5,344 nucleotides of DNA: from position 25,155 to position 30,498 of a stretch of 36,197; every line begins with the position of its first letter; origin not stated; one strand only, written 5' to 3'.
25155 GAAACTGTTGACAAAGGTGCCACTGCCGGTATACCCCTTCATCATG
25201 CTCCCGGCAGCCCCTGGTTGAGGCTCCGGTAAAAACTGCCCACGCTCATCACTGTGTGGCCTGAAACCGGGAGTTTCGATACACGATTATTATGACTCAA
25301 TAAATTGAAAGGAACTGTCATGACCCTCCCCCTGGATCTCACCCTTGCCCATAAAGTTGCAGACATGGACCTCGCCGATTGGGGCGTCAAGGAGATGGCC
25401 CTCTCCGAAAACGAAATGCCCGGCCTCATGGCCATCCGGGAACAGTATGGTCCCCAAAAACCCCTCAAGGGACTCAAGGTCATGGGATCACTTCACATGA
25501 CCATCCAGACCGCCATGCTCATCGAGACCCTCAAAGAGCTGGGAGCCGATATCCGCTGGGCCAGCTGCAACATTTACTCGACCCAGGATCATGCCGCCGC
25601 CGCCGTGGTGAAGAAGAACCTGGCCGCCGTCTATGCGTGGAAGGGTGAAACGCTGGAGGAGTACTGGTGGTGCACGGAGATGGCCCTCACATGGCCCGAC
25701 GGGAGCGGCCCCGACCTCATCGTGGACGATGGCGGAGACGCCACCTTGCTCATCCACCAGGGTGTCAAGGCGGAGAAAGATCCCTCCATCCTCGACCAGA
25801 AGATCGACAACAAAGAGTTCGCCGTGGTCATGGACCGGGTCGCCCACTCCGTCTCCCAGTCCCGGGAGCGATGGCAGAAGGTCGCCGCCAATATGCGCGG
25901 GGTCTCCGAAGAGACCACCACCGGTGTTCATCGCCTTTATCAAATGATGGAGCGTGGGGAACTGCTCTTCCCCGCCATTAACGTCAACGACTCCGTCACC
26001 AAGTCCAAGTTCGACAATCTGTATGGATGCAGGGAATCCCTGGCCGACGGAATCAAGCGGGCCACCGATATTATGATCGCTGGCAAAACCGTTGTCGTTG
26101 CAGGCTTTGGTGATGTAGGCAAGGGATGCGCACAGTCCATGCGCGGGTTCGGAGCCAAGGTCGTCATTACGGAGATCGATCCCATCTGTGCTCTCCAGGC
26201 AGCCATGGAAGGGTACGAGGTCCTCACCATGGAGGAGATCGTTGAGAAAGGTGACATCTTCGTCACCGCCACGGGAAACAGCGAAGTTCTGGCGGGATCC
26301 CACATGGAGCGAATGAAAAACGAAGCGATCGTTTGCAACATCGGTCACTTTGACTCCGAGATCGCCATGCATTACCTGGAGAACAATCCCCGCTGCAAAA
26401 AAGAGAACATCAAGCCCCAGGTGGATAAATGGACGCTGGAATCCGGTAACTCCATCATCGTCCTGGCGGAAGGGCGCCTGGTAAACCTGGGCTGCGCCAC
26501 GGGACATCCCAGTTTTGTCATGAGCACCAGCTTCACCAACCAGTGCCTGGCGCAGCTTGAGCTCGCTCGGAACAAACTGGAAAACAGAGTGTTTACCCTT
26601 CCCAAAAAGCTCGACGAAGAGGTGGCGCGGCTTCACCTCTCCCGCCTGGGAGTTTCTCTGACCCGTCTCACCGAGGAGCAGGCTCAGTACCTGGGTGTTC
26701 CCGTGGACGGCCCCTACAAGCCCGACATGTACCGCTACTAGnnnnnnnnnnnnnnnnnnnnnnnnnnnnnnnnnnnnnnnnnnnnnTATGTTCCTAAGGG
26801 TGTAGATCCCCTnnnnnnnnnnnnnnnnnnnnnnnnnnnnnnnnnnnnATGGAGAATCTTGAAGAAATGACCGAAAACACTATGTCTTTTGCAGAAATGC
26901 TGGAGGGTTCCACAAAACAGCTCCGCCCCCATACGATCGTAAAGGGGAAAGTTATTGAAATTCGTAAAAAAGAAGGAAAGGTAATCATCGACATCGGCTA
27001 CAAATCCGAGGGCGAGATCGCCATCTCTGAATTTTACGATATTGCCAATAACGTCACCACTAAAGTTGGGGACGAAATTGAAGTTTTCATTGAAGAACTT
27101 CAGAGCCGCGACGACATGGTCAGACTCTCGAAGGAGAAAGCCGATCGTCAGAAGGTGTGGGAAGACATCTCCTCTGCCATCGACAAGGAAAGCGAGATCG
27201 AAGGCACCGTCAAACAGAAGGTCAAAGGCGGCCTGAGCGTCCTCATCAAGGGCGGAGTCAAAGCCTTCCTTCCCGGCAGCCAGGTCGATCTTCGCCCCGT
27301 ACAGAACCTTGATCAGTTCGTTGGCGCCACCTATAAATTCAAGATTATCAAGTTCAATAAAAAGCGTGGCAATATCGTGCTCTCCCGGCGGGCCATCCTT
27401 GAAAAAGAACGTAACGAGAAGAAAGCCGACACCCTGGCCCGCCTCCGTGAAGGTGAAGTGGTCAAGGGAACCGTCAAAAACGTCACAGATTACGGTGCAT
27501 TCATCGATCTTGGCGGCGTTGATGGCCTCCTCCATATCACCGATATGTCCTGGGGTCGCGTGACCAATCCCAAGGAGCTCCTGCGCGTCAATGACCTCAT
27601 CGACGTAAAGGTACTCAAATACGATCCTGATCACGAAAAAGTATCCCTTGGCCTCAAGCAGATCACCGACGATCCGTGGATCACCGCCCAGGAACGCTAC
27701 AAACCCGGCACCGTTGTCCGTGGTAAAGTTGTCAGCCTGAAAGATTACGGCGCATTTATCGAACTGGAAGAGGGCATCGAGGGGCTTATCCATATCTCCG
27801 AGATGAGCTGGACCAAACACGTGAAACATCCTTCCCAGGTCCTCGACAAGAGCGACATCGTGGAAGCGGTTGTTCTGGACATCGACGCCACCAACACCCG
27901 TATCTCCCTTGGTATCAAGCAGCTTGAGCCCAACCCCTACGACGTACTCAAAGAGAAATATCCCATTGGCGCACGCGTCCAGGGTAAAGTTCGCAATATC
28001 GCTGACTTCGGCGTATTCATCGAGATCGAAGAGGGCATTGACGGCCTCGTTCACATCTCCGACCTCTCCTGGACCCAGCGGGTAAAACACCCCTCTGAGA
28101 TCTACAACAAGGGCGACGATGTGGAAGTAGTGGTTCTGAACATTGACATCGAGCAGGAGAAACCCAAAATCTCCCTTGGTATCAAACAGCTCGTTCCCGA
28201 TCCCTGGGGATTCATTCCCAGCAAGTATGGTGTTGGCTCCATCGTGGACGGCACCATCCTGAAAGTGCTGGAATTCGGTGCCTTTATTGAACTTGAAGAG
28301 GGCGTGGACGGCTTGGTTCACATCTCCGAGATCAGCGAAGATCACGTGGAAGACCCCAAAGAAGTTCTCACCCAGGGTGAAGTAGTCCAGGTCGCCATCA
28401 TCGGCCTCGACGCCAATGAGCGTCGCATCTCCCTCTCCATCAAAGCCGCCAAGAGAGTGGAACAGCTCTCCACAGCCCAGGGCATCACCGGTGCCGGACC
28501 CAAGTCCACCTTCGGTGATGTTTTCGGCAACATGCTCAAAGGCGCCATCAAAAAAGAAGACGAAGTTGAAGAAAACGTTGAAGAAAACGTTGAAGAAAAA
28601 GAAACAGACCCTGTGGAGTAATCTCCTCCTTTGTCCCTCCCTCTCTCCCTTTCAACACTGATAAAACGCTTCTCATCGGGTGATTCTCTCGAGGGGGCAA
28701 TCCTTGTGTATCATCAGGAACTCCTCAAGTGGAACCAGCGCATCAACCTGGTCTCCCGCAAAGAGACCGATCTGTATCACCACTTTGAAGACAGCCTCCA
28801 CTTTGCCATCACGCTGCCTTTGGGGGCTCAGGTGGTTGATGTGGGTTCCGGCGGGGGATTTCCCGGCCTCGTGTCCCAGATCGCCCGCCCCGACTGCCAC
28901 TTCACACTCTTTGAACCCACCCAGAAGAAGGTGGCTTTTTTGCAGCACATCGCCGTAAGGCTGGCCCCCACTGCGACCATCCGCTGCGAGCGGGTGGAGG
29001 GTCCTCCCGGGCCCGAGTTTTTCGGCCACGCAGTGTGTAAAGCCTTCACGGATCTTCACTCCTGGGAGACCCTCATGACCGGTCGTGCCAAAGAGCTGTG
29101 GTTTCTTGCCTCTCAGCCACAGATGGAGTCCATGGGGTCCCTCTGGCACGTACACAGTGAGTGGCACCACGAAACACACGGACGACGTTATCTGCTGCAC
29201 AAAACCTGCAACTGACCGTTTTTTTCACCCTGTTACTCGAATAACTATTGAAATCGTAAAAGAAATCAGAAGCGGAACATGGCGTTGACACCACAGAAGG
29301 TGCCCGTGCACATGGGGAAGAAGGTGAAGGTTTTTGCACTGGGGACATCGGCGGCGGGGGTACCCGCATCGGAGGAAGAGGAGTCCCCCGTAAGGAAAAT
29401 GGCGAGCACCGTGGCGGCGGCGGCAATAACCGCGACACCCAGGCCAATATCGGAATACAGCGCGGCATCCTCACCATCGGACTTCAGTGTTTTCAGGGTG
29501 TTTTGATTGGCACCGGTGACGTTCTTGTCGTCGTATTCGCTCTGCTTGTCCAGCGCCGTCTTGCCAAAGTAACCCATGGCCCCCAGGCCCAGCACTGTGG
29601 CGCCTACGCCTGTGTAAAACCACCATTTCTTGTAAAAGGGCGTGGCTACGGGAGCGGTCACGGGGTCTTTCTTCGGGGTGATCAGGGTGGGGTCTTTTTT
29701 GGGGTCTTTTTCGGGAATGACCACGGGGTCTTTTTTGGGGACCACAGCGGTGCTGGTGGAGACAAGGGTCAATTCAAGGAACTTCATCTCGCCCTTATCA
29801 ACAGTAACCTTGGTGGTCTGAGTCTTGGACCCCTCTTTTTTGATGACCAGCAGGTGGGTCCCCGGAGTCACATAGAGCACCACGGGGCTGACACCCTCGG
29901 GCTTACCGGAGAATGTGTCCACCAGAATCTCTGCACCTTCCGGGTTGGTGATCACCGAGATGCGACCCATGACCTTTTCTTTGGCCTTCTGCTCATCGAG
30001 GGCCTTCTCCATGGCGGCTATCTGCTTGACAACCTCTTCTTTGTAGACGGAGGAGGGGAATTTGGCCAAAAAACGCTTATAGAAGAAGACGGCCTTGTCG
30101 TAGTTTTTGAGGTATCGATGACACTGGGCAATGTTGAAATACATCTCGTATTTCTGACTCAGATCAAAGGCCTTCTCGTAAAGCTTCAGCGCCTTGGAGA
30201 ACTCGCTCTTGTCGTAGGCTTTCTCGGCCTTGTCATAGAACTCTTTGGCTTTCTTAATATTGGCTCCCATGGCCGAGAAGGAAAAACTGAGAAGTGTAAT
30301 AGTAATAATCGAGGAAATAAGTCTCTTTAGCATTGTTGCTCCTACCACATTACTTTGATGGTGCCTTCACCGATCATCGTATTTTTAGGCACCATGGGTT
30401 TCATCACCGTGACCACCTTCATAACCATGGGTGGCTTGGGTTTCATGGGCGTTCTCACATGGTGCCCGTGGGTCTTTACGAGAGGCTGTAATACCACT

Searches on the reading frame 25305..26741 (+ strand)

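Call 8: search_protein_families(library=pfam, proteins=[window:25305-26741:+], max_evalue=0.001)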
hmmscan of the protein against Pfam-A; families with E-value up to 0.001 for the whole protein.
window:25305-26741:+ (478 aa): 6 families
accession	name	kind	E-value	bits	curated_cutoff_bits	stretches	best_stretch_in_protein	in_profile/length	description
PF05221.23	AdoHcyase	-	2.5e-143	477.1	25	1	16-477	2-299/299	S-adenosyl-L-homocysteine hydrolase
PF00670.27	AdoHcyase_NAD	-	1e-82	276.5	27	1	238-400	1-162/162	S-adenosyl-L-homocysteine hydrolase, NAD binding domain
PF02826.25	2-Hacid_dh_C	-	1.3e-09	38.2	25.1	1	257-347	33-127/178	D-isomer specific 2-hydroxyacid dehydrogenase, NAD binding domain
PF07991.19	KARI_N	-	1.3e-06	28.6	20.6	1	258-322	2-67/165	Acetohydroxy acid isomeroreductase, NADPH-binding domain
PF13241.12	NAD_binding_7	-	0.00012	23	22.1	1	258-346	5-91/104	Putative NAD(P)-binding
PF00208.27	ELFV_dehydrog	-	0.00016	21.9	23.4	1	241-318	13-88/241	Glutamate/Leucine/Phenylalanine/Valine dehydrogenase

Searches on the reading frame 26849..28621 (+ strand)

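Call 8: search_protein_families(library=pfam, proteins=[window:26849-28621:+], max_evalue=0.001)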
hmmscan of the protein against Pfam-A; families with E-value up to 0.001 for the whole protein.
window:26849-28621:+ (590 aa): 6 families
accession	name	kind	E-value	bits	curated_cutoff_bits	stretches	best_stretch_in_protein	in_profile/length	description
PF00575.29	S1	-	1.6e-94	310.8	22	6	460-532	2-74/74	S1 RNA binding domain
PF23459.1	S1_RRP5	-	4.8e-29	101.2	27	4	463-530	4-71/72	RRP5 S1 domain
PF21710.3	Spt6_S1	-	3.3e-16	59.8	27.5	0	380-443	23-86/91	Spt6, S1/OB domain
PF13509.12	S1_2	-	2.1e-11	44.2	21.8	0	462-500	1-39/61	S1 domain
PF17092.11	PCB_OB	-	4.9e-07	30.9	27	0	190-257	19-99/111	Penicillin-binding protein OB-like domain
PF24685.1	OB_RRP5_4th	-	2.7e-05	24.5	31.5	0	485-531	36-82/92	RRP5 OB-fold domain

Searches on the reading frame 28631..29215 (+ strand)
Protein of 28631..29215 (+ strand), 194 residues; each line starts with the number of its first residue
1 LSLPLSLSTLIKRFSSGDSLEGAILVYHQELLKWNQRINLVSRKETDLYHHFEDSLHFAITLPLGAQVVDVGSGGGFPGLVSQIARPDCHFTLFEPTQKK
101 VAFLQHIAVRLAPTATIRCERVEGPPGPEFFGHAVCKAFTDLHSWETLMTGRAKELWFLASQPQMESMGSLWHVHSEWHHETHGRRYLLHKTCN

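Call 8: search_protein_families(library=pfam, proteins=[window:28631-29215:+], max_evalue=0.001)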
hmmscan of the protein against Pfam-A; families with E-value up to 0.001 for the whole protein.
window:28631-29215:+ (194 aa): 1 family
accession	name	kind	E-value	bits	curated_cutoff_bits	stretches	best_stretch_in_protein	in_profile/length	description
PF02527.21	GidB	-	8.6e-27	94.1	27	1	25-150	6-135/184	rRNA small subunit methyltransferase G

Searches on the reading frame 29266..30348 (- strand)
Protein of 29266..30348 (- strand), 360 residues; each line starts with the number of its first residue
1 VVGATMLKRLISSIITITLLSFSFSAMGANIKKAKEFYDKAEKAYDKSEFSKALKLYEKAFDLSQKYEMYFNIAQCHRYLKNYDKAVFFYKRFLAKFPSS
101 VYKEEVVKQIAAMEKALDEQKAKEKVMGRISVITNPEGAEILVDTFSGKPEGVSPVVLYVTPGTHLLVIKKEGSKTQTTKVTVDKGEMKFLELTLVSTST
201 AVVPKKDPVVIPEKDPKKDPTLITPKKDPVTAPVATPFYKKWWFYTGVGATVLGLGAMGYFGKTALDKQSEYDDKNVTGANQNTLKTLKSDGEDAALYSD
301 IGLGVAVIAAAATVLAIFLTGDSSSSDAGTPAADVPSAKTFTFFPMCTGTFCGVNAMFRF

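Call 8: search_protein_families(library=pfam, proteins=[window:29266-30348:-], max_evalue=0.001)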
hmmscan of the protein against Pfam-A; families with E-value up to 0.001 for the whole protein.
window:29266-30348:- (360 aa): 8 families
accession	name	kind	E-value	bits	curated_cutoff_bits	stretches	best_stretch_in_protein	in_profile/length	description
PF08308.17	PEGA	-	2.2e-09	37.5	20.8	1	128-197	2-69/71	PEGA domain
PF13174.12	TPR_6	-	3.2e-06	27.9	26.3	1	70-100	3-33/33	Tetratricopeptide repeat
PF00515.34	TPR_1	-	4.1e-06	26.8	27.8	1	68-92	2-26/34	Tetratricopeptide repeat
PF07719.23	TPR_2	-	6.7e-06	26.3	27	1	70-99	4-33/34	Tetratricopeptide repeat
PF13432.12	TPR_16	-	0.00011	23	32.7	1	38-100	1-64/65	Tetratricopeptide repeat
PF13424.12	TPR_12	-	0.00011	22.8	30.1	0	49-95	18-73/77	Tetratricopeptide repeat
PF13428.12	TPR_14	-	0.00084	20.2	23.5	0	72-100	6-34/44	Tetratricopeptide repeat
PF13181.12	TPR_8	-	0.00085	19.8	25.7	1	67-93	1-27/34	Tetratricopeptide repeat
